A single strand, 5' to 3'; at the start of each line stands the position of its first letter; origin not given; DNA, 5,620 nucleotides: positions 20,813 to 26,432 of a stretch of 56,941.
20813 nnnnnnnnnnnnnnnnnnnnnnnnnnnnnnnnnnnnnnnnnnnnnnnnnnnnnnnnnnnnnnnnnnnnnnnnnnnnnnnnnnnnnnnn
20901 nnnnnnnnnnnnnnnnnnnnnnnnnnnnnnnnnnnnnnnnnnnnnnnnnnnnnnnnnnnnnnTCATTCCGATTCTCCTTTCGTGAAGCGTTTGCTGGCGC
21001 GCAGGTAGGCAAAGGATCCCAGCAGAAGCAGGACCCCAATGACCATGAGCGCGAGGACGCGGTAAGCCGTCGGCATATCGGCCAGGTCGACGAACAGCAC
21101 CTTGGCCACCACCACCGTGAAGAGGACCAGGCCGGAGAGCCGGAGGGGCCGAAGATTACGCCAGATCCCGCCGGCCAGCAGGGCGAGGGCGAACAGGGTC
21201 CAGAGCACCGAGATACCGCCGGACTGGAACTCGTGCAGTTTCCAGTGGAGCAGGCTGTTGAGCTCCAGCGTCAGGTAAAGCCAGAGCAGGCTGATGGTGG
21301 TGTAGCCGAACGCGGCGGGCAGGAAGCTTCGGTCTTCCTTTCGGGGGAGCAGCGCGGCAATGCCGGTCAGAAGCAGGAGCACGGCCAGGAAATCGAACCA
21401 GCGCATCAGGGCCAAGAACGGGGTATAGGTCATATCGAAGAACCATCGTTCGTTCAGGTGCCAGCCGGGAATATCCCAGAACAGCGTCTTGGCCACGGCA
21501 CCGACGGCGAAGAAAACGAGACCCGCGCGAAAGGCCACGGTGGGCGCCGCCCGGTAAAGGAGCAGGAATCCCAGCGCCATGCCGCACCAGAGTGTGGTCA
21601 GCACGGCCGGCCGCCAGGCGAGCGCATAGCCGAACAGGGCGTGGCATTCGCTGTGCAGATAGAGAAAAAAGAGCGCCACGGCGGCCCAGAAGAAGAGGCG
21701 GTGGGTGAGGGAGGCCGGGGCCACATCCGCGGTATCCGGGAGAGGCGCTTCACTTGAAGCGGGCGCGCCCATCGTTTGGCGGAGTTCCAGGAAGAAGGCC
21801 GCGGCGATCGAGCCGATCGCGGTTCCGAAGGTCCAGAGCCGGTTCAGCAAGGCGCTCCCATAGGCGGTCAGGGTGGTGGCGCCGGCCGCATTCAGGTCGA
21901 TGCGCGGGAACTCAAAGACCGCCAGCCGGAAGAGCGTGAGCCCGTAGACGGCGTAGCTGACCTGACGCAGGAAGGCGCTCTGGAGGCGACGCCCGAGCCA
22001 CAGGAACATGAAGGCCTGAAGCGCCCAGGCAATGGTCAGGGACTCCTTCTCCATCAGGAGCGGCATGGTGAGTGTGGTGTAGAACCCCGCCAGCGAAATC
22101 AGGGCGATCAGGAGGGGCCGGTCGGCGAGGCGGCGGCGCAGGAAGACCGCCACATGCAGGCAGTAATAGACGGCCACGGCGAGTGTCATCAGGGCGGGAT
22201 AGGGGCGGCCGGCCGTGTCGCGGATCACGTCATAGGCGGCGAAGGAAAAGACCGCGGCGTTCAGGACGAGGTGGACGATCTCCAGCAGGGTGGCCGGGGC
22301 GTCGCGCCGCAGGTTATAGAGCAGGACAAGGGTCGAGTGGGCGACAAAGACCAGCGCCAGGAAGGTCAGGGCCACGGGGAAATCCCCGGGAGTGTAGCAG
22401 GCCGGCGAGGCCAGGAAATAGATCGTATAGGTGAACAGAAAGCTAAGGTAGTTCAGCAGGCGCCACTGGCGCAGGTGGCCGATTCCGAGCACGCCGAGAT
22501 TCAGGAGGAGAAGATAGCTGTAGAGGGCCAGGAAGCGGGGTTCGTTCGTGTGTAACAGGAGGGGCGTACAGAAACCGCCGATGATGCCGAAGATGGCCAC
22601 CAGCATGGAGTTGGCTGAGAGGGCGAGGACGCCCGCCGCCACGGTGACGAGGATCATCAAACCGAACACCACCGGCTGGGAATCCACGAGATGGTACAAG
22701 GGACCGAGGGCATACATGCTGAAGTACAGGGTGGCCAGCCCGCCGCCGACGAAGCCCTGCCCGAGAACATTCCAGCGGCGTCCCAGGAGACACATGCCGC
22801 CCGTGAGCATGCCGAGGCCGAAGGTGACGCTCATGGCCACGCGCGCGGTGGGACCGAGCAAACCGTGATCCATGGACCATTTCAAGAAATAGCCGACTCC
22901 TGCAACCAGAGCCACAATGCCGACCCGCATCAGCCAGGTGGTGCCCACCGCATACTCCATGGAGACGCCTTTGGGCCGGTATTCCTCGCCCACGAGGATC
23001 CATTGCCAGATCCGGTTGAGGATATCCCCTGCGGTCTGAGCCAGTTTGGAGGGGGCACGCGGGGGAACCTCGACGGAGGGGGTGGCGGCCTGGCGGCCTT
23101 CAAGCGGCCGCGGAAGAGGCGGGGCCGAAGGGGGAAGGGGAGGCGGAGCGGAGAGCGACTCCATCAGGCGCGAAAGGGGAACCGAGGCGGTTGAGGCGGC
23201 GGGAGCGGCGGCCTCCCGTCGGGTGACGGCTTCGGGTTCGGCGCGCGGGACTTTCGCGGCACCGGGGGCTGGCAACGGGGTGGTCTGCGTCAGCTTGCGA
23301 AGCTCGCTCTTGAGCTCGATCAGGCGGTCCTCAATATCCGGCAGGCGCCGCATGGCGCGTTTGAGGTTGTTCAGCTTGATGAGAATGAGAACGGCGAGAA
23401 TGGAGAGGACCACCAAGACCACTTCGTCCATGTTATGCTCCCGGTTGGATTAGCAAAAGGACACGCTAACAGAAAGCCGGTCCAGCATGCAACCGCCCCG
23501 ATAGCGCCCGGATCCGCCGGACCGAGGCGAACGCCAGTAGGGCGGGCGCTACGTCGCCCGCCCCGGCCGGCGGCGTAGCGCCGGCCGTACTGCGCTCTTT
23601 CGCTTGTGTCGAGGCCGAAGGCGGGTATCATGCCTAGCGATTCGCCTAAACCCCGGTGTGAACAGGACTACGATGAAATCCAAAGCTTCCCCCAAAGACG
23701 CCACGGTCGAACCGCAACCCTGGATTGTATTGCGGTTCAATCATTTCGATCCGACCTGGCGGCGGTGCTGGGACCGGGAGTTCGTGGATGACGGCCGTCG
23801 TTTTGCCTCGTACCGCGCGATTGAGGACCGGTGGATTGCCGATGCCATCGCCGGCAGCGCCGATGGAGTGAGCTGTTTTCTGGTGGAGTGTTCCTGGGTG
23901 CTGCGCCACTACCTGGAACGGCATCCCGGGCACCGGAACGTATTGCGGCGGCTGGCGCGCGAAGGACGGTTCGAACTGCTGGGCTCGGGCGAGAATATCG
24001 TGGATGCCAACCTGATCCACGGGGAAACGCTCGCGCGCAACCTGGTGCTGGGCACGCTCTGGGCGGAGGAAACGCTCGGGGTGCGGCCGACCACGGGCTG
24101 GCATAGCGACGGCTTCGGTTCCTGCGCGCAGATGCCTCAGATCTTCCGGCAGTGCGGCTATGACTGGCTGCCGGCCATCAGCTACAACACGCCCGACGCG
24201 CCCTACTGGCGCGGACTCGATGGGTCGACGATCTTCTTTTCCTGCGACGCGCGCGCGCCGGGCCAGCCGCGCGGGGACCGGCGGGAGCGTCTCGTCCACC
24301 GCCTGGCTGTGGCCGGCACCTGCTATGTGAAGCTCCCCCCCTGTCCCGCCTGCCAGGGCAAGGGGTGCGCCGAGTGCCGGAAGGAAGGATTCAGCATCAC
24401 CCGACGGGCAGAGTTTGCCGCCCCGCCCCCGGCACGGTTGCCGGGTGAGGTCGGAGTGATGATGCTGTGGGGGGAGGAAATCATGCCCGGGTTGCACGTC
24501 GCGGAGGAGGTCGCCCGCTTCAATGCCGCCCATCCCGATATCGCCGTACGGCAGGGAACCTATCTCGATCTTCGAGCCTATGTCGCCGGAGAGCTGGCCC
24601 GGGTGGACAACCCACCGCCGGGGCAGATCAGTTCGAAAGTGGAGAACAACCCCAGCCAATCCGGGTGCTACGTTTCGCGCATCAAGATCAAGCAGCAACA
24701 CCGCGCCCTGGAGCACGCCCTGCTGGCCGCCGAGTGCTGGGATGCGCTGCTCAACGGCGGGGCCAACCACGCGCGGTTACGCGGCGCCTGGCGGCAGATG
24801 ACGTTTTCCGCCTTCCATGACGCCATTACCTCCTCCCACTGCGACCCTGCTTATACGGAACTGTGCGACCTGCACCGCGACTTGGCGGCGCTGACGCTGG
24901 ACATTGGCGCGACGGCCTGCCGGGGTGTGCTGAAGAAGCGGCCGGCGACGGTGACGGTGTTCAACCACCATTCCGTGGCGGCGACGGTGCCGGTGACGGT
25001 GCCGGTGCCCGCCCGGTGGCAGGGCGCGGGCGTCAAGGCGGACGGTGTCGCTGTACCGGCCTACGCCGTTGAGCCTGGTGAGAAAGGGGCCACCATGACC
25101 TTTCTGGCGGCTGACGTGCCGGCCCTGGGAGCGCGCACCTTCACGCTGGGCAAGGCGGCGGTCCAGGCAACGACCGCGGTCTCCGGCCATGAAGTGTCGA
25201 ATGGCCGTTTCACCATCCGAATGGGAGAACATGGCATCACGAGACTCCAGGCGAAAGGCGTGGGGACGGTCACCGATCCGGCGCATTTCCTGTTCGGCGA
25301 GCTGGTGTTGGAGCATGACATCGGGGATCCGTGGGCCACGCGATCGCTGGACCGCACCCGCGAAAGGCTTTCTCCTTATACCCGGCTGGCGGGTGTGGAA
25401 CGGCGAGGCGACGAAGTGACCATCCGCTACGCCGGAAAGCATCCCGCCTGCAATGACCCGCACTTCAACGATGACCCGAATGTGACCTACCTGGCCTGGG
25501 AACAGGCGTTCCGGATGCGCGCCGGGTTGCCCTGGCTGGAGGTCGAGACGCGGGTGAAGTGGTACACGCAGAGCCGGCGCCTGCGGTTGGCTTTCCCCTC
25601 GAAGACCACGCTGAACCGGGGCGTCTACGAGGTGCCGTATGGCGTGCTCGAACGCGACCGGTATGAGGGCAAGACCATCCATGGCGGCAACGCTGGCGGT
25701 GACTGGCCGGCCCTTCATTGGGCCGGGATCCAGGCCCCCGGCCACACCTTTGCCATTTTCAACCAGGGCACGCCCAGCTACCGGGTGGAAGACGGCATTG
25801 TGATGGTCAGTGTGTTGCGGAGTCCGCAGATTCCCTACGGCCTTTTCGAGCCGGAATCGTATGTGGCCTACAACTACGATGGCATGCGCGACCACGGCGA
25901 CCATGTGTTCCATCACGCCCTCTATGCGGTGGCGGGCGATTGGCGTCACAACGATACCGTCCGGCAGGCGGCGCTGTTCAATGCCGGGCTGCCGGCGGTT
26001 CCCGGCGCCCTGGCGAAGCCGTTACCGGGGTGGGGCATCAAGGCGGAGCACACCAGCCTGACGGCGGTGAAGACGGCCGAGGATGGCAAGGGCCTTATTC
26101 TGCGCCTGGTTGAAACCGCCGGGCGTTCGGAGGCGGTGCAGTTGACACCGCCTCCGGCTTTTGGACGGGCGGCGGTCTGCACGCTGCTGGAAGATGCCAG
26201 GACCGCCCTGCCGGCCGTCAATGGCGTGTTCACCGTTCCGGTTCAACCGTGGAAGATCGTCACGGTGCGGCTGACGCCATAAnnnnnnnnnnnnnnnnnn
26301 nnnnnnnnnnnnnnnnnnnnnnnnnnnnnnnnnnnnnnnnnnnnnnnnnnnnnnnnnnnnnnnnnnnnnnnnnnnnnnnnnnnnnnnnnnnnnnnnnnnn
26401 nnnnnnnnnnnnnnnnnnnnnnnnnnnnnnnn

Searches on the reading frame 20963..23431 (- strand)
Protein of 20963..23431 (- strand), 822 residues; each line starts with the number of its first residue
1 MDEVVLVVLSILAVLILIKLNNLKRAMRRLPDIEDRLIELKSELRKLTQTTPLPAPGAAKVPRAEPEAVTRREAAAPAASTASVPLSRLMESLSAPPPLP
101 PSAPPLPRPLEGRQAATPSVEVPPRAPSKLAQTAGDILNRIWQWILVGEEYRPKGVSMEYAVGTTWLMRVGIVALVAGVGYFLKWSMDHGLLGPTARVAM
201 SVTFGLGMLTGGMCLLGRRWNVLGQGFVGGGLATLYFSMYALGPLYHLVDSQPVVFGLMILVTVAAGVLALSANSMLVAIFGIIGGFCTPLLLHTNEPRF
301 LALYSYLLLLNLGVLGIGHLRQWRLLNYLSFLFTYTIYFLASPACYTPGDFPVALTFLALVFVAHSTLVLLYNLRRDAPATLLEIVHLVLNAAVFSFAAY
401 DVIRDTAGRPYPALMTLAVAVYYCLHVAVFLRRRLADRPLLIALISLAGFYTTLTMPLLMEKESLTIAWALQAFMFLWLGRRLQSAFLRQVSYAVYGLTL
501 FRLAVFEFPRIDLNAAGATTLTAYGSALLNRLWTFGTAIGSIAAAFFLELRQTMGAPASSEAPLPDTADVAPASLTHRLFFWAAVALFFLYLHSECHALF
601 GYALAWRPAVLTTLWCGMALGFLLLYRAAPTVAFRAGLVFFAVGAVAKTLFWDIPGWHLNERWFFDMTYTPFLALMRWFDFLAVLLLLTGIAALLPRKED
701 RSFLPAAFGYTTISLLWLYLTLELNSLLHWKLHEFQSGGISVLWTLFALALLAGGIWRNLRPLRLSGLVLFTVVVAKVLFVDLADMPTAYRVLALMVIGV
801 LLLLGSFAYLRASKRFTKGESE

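Call 35: search_protein_families(library=pfam, proteins=[window:20963-23431:-], max_evalue=0.001)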
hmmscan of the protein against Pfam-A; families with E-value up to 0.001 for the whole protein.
window:20963-23431:- (822 aa): 1 family
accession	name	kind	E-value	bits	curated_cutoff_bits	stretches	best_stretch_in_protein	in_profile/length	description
PF10101.14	DUF2339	-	8.5e-79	266.5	33.6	1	163-809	1-656/659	Predicted membrane protein (DUF2339)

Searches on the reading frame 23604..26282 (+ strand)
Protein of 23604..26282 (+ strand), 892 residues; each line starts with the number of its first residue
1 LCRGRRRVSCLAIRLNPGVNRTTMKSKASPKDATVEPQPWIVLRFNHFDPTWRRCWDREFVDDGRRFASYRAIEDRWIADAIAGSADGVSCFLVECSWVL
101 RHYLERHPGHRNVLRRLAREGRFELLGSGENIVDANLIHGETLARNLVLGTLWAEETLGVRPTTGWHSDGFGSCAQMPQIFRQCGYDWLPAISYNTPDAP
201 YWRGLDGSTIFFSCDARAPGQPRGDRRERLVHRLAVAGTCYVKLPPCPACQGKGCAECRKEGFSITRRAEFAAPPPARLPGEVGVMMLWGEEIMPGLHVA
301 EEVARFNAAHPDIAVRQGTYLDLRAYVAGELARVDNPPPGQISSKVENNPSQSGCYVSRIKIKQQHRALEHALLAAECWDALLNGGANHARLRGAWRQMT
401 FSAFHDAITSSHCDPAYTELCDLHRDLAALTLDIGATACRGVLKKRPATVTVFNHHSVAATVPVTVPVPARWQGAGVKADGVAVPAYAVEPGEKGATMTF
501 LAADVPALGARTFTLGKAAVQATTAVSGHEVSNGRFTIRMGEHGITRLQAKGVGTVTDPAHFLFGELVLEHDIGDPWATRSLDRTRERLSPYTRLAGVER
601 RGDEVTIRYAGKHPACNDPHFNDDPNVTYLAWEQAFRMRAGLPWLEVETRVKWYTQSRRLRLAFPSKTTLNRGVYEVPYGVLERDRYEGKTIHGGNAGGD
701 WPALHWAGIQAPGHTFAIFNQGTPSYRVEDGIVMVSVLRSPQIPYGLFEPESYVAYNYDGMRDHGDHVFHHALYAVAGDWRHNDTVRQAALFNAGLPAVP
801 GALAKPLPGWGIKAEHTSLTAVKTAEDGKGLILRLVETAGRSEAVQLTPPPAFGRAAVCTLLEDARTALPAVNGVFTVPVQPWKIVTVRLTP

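Call 35: search_protein_families(library=pfam, proteins=[window:23604-26282:+], max_evalue=0.001)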
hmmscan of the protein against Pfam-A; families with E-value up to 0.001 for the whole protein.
window:23604-26282:+ (892 aa): 4 families
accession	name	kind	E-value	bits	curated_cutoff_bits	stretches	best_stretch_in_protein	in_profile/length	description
PF01074.27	Glyco_hydro_38N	-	2.6e-22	80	25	1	86-212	38-172/270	Glycosyl hydrolases family 38 N-terminal domain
PF17677.7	Glyco_hydro38C2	-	1.3e-12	48.1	22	1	818-888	3-72/72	Glycosyl hydrolases family 38 C-terminal beta sandwich domain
PF09261.16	Alpha-mann_mid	-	5.7e-11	42.8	31.1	1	353-419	4-73/96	Alpha mannosidase middle domain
PF07748.19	Glyco_hydro_38C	-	1.1e-09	39.2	25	1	633-744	93-203/206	Glycosyl hydrolases family 38 C-terminal domain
